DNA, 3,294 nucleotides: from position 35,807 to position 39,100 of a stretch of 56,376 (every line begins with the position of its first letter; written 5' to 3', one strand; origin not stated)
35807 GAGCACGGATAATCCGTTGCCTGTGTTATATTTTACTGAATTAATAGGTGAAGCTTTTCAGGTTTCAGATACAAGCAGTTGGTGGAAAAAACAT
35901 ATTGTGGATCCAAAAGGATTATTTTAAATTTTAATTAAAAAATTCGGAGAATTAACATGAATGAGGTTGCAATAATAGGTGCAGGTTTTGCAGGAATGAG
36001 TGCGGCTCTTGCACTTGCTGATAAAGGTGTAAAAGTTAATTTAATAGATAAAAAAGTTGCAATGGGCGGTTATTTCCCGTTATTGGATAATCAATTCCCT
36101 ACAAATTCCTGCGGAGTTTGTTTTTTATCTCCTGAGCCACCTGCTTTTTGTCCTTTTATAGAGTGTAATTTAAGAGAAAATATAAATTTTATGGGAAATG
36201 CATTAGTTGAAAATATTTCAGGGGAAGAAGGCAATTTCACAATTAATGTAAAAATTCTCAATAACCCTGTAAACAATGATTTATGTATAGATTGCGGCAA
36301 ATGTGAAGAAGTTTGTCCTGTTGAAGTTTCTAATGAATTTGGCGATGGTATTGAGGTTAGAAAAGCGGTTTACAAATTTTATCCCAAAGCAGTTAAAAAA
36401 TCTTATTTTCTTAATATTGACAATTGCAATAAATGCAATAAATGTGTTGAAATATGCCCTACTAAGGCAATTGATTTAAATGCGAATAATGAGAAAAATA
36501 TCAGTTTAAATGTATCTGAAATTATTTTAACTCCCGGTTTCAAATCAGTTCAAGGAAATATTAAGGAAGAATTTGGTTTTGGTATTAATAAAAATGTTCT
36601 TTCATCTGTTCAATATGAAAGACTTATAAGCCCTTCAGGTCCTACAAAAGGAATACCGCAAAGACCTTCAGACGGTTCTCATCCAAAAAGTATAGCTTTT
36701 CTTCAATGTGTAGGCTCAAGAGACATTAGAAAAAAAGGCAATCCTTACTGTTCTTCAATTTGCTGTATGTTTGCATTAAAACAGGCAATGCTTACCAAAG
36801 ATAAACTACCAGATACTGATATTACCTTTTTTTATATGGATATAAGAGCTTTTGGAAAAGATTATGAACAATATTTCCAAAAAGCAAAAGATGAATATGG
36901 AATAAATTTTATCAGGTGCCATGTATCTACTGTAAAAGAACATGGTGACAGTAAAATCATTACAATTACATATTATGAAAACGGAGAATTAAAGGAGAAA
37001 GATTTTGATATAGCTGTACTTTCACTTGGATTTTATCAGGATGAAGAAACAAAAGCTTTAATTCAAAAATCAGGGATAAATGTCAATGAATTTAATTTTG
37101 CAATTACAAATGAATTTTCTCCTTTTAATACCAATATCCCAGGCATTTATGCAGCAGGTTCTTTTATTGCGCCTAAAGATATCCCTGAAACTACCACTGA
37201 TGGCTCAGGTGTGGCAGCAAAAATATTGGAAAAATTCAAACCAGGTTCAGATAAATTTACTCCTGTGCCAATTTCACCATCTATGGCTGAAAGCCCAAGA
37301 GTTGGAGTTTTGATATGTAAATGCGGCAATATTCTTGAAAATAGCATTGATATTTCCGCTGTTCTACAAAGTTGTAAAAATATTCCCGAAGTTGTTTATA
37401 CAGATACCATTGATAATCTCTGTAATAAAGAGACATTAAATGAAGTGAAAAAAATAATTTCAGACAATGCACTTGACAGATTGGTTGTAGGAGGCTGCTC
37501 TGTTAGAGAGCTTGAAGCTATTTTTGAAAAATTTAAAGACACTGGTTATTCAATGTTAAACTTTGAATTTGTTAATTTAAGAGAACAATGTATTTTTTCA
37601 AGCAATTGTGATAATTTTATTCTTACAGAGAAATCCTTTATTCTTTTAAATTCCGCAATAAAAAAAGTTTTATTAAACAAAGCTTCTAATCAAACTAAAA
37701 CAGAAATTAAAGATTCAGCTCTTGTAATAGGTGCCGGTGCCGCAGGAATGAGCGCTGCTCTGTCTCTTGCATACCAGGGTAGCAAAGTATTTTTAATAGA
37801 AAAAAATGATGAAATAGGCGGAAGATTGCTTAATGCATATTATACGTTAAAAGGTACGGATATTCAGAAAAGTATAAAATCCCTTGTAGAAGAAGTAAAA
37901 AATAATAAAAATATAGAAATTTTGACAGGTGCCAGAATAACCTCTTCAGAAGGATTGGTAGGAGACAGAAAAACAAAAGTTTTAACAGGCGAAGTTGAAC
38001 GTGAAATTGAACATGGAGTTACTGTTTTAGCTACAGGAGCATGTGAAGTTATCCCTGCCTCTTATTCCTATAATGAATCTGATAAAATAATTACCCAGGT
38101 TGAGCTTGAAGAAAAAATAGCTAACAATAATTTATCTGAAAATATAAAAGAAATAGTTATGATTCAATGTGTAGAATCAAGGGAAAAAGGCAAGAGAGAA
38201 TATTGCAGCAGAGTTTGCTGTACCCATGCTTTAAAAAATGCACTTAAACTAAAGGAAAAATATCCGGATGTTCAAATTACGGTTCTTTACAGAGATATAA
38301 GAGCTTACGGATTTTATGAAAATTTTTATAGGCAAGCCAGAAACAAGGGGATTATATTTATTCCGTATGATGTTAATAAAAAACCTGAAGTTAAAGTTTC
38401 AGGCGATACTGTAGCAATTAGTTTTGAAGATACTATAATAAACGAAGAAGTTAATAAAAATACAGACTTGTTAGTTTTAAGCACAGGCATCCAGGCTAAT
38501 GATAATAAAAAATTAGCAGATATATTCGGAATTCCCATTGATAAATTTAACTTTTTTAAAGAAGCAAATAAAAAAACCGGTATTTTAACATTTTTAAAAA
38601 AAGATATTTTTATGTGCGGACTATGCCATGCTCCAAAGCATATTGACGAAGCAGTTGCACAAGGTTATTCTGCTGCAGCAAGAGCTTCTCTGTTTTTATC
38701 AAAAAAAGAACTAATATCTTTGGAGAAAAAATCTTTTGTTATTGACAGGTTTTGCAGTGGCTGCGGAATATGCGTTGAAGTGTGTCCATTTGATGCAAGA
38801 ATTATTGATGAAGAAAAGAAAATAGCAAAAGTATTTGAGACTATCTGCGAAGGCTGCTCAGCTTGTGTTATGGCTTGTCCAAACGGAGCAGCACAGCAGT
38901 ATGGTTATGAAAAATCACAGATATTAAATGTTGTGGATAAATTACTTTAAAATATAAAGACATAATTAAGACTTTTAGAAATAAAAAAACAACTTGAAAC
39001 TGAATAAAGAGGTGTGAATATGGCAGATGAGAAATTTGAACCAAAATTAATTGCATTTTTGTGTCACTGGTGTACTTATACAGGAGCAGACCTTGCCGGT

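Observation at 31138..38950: Complementary asymmetric HdrA halves, split in module 1 and fused in module 2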

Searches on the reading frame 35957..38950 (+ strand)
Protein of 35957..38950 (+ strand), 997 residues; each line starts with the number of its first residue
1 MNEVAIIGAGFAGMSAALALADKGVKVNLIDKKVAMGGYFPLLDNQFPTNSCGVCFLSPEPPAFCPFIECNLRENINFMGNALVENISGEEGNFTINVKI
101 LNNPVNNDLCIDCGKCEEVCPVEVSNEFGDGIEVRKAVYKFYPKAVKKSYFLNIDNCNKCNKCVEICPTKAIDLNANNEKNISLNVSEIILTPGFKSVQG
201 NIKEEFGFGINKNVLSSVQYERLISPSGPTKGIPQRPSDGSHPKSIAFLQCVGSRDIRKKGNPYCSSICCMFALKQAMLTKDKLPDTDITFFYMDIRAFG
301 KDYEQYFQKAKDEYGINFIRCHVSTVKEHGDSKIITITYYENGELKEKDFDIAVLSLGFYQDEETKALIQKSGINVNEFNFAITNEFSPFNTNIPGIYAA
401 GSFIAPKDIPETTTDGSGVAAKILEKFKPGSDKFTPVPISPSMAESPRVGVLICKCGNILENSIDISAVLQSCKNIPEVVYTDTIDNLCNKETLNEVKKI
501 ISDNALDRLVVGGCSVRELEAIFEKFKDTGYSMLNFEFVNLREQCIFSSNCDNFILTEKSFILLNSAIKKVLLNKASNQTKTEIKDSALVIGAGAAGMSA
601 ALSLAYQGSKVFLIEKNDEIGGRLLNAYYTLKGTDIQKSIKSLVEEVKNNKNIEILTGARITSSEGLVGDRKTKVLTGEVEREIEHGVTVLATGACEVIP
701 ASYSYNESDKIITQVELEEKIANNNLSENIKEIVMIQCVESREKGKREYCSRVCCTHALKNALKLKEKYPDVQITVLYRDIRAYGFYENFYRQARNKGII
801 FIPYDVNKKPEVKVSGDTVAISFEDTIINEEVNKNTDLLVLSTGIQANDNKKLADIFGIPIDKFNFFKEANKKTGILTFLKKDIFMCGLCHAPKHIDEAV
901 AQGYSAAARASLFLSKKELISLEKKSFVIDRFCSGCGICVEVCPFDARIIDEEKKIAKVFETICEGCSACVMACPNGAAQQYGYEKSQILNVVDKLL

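Call 4: search_protein_families(library=pfam, proteins=[window:35957-38950:+], max_evalue=0.01)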
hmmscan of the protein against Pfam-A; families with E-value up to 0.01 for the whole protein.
window:35957-38950:+ (997 aa): 32 families (the best 25 are shown)
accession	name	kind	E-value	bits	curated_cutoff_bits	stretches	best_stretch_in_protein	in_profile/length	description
PF07992.20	Pyr_redox_2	-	1.7e-30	106.9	26.1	3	589-701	4-115/291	Pyridine nucleotide-disulphide oxidoreductase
PF00037.32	Fer4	-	3e-17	62.1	21.1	4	932-947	7-22/24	4Fe-4S binding domain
PF13484.11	Fer4_16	-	1.7e-16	61.1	30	1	156-181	1-25/66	4Fe-4S double cluster binding domain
PF13450.12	NAD_binding_8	-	3.2e-15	56.6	21.9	2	590-624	1-35/68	NAD(P)-binding Rossmann-like domain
PF00890.30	FAD_binding_2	-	5.2e-15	56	20.4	2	588-624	2-38/414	FAD binding domain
PF13187.11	Fer4_9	-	1.6e-14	54.1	27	2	110-172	2-52/52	4Fe-4S dicluster domain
PF12838.12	Fer4_7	-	2.7e-14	53.8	27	3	933-978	2-52/52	4Fe-4S dicluster domain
PF00070.33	Pyr_redox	-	4.7e-14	53.1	22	2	588-675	2-77/82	Pyridine nucleotide-disulphide oxidoreductase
PF01266.30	DAO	-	2e-13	51.1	27.9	2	589-621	3-35/353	FAD dependent oxidoreductase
PF12831.13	FAD_oxidored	-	2.1e-13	50.8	27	2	589-628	3-42/416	FAD dependent oxidoreductase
PF12837.12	Fer4_6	-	3.1e-12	46.3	25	3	105-124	4-23/24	4Fe-4S binding domain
PF01134.28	GIDA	-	5.3e-12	45.9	22.1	2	4-35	2-33/391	Glucose inhibited division protein A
PF13237.11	Fer4_10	-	7.3e-12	45.5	25.5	3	931-975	7-53/53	4Fe-4S dicluster domain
PF03486.20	HI0933_like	-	1.5e-11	44.6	50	2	588-627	3-42/244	HI0933-like protein Rossmann domain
PF01946.23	Thi4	-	2e-11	44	26.2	2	3-38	19-55/235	Thi4 family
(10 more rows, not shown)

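Call 9: search_solved_structures(query=window:35957-38950:+, show_alignments=1)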
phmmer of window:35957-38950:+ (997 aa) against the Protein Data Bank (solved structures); distinct sequences matched with E-value up to 0.001: 34.
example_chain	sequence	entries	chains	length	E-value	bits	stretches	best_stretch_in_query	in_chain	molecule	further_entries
8rvu_a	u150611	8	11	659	1.2e-129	437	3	42-422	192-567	H(2):CoB-CoM heterodisulfide,ferredoxin reductase subunit A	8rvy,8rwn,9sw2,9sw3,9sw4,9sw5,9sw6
8rvv_A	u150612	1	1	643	2.1e-126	426.2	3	34-410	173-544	H(2):CoB-CoM heterodisulfide,ferredoxin reductase subunit A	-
5odc_A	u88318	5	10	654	8.1e-126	424.3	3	43-329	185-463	Heterodisulfide reductase, subunit A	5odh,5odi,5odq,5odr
9sfi_A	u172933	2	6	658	3.8e-125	422.1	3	6-337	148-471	CoB--CoM heterodisulfide reductase iron-sulfur subunit A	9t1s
7bkb_A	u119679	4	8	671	2.9e-111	376.1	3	5-335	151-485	CoB--CoM heterodisulfide reductase iron-sulfur subunit A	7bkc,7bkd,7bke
6tjr_A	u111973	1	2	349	2.3e-38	134.8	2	181-334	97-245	Fumarate reductase/succinate dehydrogenase flavoprotein domain protein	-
9sw6_G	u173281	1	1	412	4.4e-13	51.1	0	921-980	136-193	Polyferredoxin protein MvhB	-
9sw6_H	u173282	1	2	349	3.3e-10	41.6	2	105-177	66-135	Tungsten formylmethanofuran dehydrogenase, subunit F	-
5t5i_F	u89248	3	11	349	1.9e-08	35.8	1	105-176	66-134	Tungsten formylmethanofuran dehydrogenase subunit fwdF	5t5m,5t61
5mh4_A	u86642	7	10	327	1.4e-06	29.6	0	306-421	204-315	Thioredoxin reductase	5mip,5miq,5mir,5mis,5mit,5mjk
9eri_B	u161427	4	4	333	6e-06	27.5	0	932-977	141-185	Na(+)-translocating ferredoxin:NAD(+) oxidoreductase complex subunit B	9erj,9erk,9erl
1dxl_A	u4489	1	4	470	1e-05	26.8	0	301-421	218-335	DIHYDROLIPOAMIDE DEHYDROGENASE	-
8a8o_C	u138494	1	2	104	1.7e-05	26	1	928-982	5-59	Beta-subunit of the PAPS reductase from Methanothermococcus thermolithotrophicus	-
9mqx_E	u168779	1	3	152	3.2e-05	25.1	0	933-988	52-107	Fe-S-cluster-containing hydrogenase subunit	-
1ebd_A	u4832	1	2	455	3.4e-05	25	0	309-425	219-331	DIHYDROLIPOAMIDE DEHYDROGENASE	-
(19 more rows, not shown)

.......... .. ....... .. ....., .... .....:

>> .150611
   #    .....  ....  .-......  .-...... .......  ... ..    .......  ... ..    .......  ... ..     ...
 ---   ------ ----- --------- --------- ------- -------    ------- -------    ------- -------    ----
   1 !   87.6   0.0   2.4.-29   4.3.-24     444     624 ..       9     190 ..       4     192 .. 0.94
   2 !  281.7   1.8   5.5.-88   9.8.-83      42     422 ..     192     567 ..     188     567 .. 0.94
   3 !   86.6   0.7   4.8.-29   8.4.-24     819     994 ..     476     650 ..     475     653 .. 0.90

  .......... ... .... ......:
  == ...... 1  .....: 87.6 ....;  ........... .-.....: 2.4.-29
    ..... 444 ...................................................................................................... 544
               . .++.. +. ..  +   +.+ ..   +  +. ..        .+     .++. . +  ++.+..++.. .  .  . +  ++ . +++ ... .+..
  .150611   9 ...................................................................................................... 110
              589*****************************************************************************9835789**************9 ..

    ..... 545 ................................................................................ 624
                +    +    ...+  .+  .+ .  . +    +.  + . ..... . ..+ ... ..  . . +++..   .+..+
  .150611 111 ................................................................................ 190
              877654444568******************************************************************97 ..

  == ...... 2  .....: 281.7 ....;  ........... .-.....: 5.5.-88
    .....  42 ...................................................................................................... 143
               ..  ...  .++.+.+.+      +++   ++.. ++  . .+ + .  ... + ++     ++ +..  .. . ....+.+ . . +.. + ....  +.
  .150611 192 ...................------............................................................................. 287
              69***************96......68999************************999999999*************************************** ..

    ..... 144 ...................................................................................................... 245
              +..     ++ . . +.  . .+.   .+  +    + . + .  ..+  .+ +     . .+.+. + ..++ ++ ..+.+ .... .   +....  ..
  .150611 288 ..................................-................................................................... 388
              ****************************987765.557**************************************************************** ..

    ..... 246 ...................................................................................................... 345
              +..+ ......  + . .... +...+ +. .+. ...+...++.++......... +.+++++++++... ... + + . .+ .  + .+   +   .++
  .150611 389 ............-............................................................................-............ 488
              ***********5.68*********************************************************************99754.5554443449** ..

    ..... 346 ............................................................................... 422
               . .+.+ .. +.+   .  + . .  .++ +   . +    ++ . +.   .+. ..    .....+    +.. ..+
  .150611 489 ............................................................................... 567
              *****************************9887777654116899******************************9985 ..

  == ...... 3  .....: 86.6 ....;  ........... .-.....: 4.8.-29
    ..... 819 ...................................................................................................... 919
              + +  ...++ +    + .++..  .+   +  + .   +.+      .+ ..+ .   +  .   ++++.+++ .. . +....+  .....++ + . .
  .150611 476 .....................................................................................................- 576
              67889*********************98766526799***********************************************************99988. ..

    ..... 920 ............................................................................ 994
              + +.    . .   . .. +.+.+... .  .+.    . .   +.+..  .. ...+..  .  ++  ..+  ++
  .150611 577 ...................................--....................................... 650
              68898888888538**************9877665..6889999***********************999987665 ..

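Call 11: find_related_loci(query=window:35957-38950:+, collection=genome_contigs, flank=10000)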
Query window:35957-38950:+ (997 aa) in genome_contigs; peptide patterns used: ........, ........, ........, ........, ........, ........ (x = any residue, [..] = any of these).
103 stretches matched a pattern; 2 encode a relative of the query (tblastn E <= 1e-3); 2 distinct loci.
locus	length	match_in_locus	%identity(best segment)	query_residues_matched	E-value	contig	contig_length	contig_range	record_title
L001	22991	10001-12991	76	1-997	0e+0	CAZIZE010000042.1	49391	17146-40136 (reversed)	MAG TPA_asm: uncultured bacterium isolate binchicken_co219_16 genome assembly, contig: k141_392634, whole genome shotgun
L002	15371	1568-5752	34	4-997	3e-169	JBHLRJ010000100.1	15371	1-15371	MAG: Candidatus Thorarchaeota archaeon isolate TM1M.263 TM1M.263@12395, whole genome shotgun sequence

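Call 12: search_protein_families(library=ncbifam, proteins=[window:35957-38950:+], max_evalue=0.00001)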
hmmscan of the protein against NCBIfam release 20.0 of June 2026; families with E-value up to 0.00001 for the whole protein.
window:35957-38950:+ (997 aa): 145 families (the best 25 are shown)
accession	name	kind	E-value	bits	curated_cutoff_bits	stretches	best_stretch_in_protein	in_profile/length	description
NF040770.1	hetero_SS_HdrA2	exception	8.6e-214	712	1100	3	2-436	140-569/777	CoB-CoM heterodisulfide reductase HdrA2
NF041891.1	hdrA_Methbact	equivalog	4.3e-172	574.1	1300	3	2-430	134-559/762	ferredoxin:CoB-CoM heterodisulfide reductase subunit HdrA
NF041778.1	hetero_SS_HdrA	equivalog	1.4e-168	562.2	1400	3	4-427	145-569/771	ferredoxin:CoB-CoM heterodisulfide reductase subunit HdrA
NF009410.0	PRK12771.1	subfamily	3.2e-24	85.4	516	1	585-625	138-178/566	NAD(P)-binding protein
TIGR03997.1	mycofact_OYE_2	equivalog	1.1e-16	60.4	793.15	1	581-849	375-606/645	mycofactocin system FadH/OYE family oxidoreductase 2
TIGR01372.1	soxA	subfamily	3.1e-16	58.4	1164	1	588-660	171-243/996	sarcosine oxidase subunit alpha family protein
NF009409.0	PRK12770.1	subfamily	4.4e-16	58.9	343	0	580-695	13-129/360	putative glutamate synthase subunit beta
TIGR01944.1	rnfB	subfamily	7.2e-16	58.3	68.7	1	920-978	102-159/190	RnfABCDGE type electron transport complex subunit B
TIGR02734.1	crtI_fam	subfamily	4.3e-15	55.4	238.1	1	588-624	1-37/504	phytoene desaturase family protein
NF038196.1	ferrodoxin_EFR1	subfamily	4.4e-15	56.4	75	1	921-981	174-231/242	EFR1 family ferrodoxin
TIGR03467.1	HpnE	equivalog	5.8e-15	55.5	283.05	2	4-38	1-35/430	hydroxysqualene dehydroxylase HpnE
NF045637.1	carotdesatCrtDProt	equivalog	3.6e-14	52.2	580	2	589-625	2-38/485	1-hydroxycarotenoid 3,4-desaturase CrtD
TIGR01350.1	lipoamide_DH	equivalog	5.9e-14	51.6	408.8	0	588-626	4-41/461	dihydrolipoyl dehydrogenase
NF058655.1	CrtID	equivalog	6.3e-14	51.7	640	2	4-40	1-37/478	bifunctional phytoene desaturase/3,4-desaturase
NF005560.0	PRK07233.1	equivalog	1.2e-13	50.7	252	1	589-637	4-50/435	hypothetical protein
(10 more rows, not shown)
